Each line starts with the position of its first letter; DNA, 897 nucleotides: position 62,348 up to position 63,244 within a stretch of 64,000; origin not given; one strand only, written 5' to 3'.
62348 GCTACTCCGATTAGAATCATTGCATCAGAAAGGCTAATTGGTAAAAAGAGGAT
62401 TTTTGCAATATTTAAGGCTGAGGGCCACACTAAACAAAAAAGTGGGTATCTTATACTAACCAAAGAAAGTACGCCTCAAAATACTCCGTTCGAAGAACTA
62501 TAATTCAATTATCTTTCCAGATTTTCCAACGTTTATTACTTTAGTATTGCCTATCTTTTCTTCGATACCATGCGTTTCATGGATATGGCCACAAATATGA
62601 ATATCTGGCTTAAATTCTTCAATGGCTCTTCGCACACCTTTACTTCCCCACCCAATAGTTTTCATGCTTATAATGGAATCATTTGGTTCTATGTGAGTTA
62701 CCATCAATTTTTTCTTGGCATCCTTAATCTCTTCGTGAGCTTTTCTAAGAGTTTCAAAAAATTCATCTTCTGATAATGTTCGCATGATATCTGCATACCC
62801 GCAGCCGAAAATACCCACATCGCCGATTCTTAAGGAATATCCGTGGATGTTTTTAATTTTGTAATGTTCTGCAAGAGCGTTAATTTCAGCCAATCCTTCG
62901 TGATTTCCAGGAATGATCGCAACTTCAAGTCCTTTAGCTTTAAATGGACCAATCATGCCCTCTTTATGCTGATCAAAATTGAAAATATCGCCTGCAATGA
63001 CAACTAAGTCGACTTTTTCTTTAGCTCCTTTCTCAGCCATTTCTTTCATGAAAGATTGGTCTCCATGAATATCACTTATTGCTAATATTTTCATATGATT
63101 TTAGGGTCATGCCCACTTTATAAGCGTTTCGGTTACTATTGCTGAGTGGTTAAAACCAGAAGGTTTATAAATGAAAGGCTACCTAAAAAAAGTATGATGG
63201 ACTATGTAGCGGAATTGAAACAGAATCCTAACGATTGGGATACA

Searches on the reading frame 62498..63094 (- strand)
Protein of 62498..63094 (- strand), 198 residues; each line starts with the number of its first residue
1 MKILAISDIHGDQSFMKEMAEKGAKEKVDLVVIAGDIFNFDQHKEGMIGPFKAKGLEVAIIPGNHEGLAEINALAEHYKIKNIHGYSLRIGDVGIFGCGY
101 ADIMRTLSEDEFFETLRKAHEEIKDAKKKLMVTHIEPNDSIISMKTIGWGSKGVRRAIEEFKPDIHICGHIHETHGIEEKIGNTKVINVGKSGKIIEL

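Call 46: search_protein_families(library=pfam, proteins=[window:62498-63094:-], max_evalue=0.001)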
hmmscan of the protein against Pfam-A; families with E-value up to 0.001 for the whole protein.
window:62498-63094:- (198 aa): 3 families
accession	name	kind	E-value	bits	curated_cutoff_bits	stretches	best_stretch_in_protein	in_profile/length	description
PF00149.33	Metallophos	-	2e-20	74.5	21.5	1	1-173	1-190/191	Calcineurin-like phosphoesterase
PF12850.12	Metallophos_2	-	1.5e-15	58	27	1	1-192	1-135/154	Calcineurin-like phosphoesterase superfamily domain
PF14582.11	Metallophos_3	-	5e-11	42.9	28.2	2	118-191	166-238/259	Metallophosphoesterase, calcineurin superfamily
